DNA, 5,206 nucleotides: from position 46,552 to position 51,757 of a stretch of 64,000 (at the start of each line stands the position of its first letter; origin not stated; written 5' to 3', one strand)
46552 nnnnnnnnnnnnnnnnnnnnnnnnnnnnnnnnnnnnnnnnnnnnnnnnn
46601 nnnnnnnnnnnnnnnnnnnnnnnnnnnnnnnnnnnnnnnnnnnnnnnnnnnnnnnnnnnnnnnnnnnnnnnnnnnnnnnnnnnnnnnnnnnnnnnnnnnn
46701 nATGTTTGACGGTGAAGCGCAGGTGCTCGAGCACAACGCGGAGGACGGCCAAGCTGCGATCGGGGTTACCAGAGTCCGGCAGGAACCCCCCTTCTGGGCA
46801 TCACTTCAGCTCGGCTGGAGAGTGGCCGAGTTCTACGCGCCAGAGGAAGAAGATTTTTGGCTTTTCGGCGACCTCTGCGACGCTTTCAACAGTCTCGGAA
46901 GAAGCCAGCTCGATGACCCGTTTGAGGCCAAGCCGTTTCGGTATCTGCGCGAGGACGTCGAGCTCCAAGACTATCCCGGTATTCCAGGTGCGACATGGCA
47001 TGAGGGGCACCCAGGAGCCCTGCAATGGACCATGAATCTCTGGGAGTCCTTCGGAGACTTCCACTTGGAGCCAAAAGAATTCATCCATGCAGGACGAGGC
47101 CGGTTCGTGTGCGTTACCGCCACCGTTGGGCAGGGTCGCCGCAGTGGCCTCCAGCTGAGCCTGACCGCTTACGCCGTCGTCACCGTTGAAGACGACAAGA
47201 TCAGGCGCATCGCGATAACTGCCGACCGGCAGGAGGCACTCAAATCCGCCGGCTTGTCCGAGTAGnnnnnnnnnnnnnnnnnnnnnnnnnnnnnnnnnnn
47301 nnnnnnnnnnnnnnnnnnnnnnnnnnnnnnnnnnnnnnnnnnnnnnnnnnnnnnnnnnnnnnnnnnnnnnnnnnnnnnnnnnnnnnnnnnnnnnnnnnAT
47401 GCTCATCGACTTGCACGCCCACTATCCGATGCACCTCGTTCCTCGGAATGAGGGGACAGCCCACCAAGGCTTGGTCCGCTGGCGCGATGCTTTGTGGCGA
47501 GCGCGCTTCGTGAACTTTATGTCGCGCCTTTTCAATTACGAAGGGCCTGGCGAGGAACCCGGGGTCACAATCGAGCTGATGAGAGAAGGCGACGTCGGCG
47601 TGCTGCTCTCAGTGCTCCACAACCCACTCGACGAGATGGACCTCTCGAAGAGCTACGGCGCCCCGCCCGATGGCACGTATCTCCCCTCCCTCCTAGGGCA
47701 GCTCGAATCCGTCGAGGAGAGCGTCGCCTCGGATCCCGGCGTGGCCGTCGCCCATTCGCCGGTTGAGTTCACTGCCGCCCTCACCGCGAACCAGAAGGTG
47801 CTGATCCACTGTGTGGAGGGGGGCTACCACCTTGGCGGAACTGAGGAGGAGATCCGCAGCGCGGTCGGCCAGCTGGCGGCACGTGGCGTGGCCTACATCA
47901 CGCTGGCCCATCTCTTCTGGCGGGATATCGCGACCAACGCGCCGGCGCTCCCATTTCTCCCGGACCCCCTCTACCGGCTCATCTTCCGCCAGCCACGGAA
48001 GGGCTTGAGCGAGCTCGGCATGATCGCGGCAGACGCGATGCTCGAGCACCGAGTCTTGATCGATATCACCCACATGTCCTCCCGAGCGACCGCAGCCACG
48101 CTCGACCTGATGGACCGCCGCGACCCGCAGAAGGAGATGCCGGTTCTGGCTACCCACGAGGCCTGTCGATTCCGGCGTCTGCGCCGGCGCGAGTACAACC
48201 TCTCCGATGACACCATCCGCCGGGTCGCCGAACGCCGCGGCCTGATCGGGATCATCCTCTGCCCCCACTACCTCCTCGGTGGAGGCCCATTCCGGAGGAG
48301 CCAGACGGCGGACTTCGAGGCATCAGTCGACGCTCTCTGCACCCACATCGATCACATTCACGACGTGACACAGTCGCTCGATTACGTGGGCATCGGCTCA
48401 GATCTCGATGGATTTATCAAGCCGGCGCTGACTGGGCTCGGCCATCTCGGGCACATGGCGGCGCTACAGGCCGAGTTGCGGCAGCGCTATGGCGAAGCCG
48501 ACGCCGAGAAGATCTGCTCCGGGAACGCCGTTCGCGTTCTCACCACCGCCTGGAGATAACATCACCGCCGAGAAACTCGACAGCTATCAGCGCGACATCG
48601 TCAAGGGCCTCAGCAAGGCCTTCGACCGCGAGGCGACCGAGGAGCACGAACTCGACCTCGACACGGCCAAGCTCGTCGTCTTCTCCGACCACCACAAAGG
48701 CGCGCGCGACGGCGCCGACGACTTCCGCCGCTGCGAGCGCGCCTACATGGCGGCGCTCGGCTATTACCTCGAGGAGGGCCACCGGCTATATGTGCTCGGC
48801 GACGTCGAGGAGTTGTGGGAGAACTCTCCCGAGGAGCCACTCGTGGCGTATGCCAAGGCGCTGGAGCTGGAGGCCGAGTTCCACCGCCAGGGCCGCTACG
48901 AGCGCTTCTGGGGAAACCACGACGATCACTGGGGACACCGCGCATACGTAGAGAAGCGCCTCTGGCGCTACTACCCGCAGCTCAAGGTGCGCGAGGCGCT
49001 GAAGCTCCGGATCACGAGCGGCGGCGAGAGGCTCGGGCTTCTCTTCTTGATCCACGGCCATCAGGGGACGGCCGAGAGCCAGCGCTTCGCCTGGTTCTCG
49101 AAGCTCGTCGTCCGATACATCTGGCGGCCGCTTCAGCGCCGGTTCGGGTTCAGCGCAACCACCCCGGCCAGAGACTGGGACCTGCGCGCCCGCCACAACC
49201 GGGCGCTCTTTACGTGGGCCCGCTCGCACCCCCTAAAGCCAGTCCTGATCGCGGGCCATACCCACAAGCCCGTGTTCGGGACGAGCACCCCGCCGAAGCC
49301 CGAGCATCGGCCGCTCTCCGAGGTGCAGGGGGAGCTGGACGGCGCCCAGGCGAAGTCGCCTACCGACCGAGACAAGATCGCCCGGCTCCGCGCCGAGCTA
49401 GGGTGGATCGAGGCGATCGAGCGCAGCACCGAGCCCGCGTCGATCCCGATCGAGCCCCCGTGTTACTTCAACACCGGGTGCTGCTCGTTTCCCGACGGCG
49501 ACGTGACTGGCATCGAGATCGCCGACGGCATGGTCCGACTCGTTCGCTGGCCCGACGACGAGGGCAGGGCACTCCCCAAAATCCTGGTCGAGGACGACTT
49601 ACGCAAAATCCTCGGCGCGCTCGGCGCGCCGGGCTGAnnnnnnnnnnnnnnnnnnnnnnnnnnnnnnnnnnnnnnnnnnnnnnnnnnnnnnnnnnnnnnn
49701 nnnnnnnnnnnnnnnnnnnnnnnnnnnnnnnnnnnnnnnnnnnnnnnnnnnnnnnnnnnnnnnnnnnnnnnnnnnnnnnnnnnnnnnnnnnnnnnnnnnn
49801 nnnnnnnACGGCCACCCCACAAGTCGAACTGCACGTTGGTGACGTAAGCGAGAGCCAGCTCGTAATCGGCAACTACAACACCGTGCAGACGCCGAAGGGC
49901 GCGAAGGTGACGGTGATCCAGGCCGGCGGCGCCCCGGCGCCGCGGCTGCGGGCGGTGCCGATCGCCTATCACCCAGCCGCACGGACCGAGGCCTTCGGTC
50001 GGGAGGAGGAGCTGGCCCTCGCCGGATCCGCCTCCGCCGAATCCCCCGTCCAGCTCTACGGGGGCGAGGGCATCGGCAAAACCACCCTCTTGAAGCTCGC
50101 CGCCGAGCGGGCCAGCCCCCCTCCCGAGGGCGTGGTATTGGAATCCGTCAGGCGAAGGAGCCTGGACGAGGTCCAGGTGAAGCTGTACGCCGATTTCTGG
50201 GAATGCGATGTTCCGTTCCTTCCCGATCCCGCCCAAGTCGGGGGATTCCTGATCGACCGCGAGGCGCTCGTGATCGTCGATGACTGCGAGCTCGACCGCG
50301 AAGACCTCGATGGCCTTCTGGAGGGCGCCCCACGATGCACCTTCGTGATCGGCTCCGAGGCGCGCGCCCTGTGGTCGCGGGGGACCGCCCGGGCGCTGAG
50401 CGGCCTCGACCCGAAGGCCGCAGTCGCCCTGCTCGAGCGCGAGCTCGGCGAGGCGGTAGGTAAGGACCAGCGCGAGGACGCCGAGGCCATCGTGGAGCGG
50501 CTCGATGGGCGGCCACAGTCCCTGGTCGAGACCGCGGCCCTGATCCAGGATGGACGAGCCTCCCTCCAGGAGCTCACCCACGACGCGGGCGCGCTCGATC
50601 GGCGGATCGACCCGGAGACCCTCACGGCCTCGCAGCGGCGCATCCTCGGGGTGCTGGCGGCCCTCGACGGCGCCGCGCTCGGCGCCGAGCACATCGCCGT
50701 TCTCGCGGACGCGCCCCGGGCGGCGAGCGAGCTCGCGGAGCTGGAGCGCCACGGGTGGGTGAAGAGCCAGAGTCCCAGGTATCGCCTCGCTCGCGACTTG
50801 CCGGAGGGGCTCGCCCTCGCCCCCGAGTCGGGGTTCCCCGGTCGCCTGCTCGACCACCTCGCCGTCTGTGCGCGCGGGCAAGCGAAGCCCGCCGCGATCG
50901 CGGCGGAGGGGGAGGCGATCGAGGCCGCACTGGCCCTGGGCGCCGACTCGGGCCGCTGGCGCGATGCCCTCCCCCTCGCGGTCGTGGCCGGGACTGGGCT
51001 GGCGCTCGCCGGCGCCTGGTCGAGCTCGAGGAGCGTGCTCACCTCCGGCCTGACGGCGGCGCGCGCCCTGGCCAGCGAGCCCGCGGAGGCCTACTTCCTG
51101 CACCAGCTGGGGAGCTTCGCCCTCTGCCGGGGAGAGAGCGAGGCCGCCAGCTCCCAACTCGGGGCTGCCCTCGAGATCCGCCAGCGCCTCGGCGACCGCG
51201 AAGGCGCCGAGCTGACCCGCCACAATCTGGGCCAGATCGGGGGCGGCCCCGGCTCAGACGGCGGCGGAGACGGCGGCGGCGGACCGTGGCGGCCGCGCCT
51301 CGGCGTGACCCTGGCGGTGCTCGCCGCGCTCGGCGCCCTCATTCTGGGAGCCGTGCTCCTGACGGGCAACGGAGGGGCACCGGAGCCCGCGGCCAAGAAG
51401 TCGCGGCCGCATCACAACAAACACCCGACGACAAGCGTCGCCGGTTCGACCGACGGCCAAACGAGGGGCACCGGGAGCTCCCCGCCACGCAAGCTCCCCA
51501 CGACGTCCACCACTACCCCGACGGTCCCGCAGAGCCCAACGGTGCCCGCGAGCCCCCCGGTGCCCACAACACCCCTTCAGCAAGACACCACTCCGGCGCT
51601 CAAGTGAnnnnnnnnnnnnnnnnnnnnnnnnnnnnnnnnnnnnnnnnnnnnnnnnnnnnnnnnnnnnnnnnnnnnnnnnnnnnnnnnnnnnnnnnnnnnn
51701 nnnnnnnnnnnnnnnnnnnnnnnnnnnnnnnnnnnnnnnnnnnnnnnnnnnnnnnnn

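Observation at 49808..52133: Membrane-anchored NB-ARC/TPR STAND NTPase and a small neighbour share a private N-terminal motif: a candidate two-gene sensing or conflict module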

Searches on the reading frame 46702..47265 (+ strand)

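Call 7: search_protein_families(library=pfam, proteins=[window:46702-47265:+], max_evalue=0.1)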
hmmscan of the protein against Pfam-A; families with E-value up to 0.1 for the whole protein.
window:46702-47265:+ (187 aa): 1 family
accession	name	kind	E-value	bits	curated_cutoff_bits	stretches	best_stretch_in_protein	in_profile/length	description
PF12680.13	SnoaL_2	-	1.2e-06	29.4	27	1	81-169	19-101/102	SnoaL-like domain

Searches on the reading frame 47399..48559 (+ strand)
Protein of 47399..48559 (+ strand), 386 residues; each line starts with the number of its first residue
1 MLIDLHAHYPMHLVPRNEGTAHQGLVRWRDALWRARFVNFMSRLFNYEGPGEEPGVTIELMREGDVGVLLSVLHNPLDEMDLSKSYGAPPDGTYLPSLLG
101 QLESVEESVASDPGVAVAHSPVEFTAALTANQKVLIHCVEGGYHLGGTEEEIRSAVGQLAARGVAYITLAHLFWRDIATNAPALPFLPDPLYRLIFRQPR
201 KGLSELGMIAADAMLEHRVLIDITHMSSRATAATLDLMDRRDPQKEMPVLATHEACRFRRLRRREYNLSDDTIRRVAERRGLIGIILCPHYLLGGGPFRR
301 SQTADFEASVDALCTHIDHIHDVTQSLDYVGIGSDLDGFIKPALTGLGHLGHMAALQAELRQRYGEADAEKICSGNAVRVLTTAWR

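Call 7: search_protein_families(library=pfam, proteins=[window:47399-48559:+], max_evalue=0.1)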
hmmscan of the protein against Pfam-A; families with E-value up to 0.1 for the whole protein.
window:47399-48559:+ (386 aa): 1 family
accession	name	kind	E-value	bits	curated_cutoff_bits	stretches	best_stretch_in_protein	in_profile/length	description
PF01244.27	Peptidase_M19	-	2.2e-38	132.7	26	1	58-382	39-318/319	Membrane dipeptidase (Peptidase family M19)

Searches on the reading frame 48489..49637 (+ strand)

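Call 7: search_protein_families(library=pfam, proteins=[window:48489-49637:+], max_evalue=0.1)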
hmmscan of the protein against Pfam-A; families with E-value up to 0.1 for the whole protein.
window:48489-49637:+ (382 aa): 2 families
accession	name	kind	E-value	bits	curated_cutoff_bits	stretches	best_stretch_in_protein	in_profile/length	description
PF00149.33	Metallophos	-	0.00033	21.6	21.5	1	61-261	2-191/191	Calcineurin-like phosphoesterase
PF12850.12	Metallophos_2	-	0.044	14.2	27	0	61-193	2-91/154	Calcineurin-like phosphoesterase superfamily domain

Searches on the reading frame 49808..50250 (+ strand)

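Call 35: find_related_loci(query=window:49808-50250:+, collection=metagenome_contigs, flank=3000)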
Query window:49808-50250:+ (147 aa) in metagenome_contigs; peptide patterns used: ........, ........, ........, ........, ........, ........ (x = any residue, [..] = any of these).
594 stretches matched a pattern, but none encodes a relative of the query by tblastn (E <= 1e-3).

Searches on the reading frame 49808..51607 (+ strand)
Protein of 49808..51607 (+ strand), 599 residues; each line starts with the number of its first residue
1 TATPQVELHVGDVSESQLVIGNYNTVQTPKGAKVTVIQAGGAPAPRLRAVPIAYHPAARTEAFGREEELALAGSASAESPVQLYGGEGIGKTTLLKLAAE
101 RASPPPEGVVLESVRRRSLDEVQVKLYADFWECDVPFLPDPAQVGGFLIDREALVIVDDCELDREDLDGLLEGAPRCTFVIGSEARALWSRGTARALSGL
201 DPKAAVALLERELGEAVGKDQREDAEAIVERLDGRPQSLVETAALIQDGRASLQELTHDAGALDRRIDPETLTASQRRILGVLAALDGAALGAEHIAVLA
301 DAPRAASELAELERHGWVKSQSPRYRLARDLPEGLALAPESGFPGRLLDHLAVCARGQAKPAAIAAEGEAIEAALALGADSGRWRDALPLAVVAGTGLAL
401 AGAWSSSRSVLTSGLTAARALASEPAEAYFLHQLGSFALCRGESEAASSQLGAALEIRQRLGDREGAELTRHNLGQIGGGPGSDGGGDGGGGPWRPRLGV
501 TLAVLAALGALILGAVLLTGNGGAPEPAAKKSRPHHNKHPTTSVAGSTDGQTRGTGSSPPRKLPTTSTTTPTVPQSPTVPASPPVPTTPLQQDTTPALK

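Call 7: search_protein_families(library=pfam, proteins=[window:49808-51607:+], max_evalue=0.1)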
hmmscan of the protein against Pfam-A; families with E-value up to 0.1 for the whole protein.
window:49808-51607:+ (599 aa): 7 families
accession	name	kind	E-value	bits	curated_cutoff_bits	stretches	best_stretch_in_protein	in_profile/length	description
PF01637.24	ATPase_2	-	0.00067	20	33.2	1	76-121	18-64/225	ATPase domain predominantly from Archaea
PF13191.12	AAA_16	-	0.015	16.2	32.6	1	63-132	3-62/167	AAA ATPase domain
PF25213.1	HVO_A0261_N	-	0.016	15.5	35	1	270-328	5-64/86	HVO_A0261 N-terminal domain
PF13424.12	TPR_12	-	0.017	15.8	30.1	1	431-477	6-54/77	Tetratricopeptide repeat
PF00005.33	ABC_tran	-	0.036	15.1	25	1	79-111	12-44/137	ABC transporter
PF13521.12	AAA_28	-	0.073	13.7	27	0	82-115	3-33/164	AAA domain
PF13245.12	AAA_19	-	0.09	13.4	25.1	0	74-102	7-35/134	AAA domain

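Call 8: search_protein_families(library=padloc, proteins=[window:49808-51607:+], max_evalue=0.1)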
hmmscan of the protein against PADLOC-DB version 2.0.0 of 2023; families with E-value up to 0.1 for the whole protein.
window:49808-51607:+ (599 aa): 0 families

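Call 9: search_protein_families(library=ncbifam, proteins=[window:49808-51607:+], max_evalue=0.1)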
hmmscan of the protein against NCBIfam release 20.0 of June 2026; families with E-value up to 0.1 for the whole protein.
window:49808-51607:+ (599 aa): 1 family
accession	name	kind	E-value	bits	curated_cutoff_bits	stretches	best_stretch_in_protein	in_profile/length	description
NF041717.1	HaaA_phane_TPR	equivalog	0.00024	19.3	1125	1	365-473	733-837/882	cyclophane-containing RiPP biosynthesis TPR protein HaaT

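Call 86: predict_structure(alignment_id=A4)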
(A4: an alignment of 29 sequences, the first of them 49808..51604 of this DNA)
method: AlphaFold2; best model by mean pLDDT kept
length: 599 residues; sequences in the alignment: 29
mean_pLDDT: 75.6   pTM: 0.69
mean pLDDT of the five models: 75.6, 73.8, 71.5, 71.0, 69.7
residues with pLDDT >= 90: 287; 70-90: 131; 50-70: 39; < 50: 142
segments of 3 or more residues with pLDDT < 50: 1-20, 22-41, 481-501, 519-599
pLDDT, mean of each block of 10 residues (from residue 1): 38 42 42 40 76 68 88 93 93 89 86 88 90 77 87 93 94 95 92 94 95 92 94 92 88 89 75 91 92 95 93 87 83 69 93 87 90 96 96 91 90 98 98 92 92 98 95 82 35 36 59 53 36 33 30 32 30 30 32 28
secondary structure, 60 per line:
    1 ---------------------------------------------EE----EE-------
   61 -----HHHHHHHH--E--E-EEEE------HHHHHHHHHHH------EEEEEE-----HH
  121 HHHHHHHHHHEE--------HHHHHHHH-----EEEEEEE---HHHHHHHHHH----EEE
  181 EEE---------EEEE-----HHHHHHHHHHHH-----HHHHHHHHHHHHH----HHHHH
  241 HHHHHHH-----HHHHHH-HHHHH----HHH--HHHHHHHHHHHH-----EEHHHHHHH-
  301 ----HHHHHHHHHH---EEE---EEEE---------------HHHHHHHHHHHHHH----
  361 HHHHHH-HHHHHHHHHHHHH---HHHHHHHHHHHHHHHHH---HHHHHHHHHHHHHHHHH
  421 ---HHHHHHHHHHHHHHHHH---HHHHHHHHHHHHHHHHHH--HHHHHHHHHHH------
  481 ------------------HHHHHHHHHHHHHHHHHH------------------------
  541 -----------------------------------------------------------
elements in order: H66-73 E81-84 H91-101 E108-113 H119-130 H141-148 E154-160 H164-173 E178-183 E193-196 H202-213 H219-231 H236-247 H253-258 H260-264 H274-285 H293-299 H305-314 E318-320 E324-327 H343-356 H361-366 H368-380 H384-400 H404-420 H424-440 H444-461 H464-474 H499-516

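Call 88: fold_search(model_id=the predicted structure, library=pdb)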
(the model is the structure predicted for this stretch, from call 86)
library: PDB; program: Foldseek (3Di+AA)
matches with E <= 10: 1027; with E <= 0.001: 58
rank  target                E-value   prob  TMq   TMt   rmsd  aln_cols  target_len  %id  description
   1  6mfv_A                4.6e-10  1.00  0.35  0.33  14.2       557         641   15  Crystal structure of the Signal Transduction ATPase with Numerous Domains (STAND) protein with a tetratricopeptide rep (released 2019-02-20)
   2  3sfz                  5.0e-08  1.00  0.37  0.21  10.5       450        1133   15  Crystal structure of full-length murine Apaf-1 (released 2011-08-24)
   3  8bob_C                1.4e-07  1.00  0.44  0.61   5.7       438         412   15  Structural basis for negative regulation of the maltose system (released 2023-10-18)
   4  3shf                  1.7e-07  1.00  0.38  0.22   8.9       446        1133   15  Crystal structure of the R265S mutant of full-length murine Apaf-1 (released 2011-08-24)
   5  8xuo_A                1.9e-07  1.00  0.34  0.28   6.3       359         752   14  Cryo-EM structure of tomato NRC2 dimer (released 2024-05-22)
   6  9ri9_B                2.3e-07  1.00  0.27  0.19  13.9       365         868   16  Cryo-EM structure of the tomato NRC3 hexameric resistosome (released 2025-07-23)
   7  8rfh_A                2.4e-07  1.00  0.36  0.30   6.1       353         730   15  CryoEM structure of the plant helper NLR NRC2 in its resting state (released 2024-01-10)
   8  9ria_B                3.0e-07  1.00  0.28  0.20  13.8       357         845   14  Cryo-EM structure of tomato NRC3-AVRcap1b complex (released 2025-07-23)
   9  1z6t_B                5.2e-07  1.00  0.39  0.40   9.2       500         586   13  Structure of the apoptotic protease-activating factor 1 bound to ADP (released 2005-04-19)
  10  8xuq_A                5.5e-07  1.00  0.34  0.24   6.1       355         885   14  Cryo-EM structure of tomato NRC2 tetramer (released 2024-05-22)
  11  9ria_A                6.3e-07  1.00  0.26  0.19  13.7       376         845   15  Cryo-EM structure of tomato NRC3-AVRcap1b complex (released 2025-07-23)
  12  8dgc_A                1.5e-06  1.00  0.23  0.08  25.1       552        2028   12  Avs3 bound to phage PhiV-1 terminase (released 2022-08-03)
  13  9ria_C                1.6e-06  1.00  0.28  0.20  14.0       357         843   14  Cryo-EM structure of tomato NRC3-AVRcap1b complex (released 2025-07-23)
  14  8bv0_A                1.7e-06  1.00  0.34  0.56   6.2       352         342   13  Binary complex between the NB-ARC domain from the Tomato immune receptor NRC1 and the SPRY domain-containing effector  (released 2022-12-21)
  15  5juy_A                1.9e-06  1.00  0.26  0.15  17.9       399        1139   15  Active human apoptosome with procaspase-9 (released 2016-10-19)
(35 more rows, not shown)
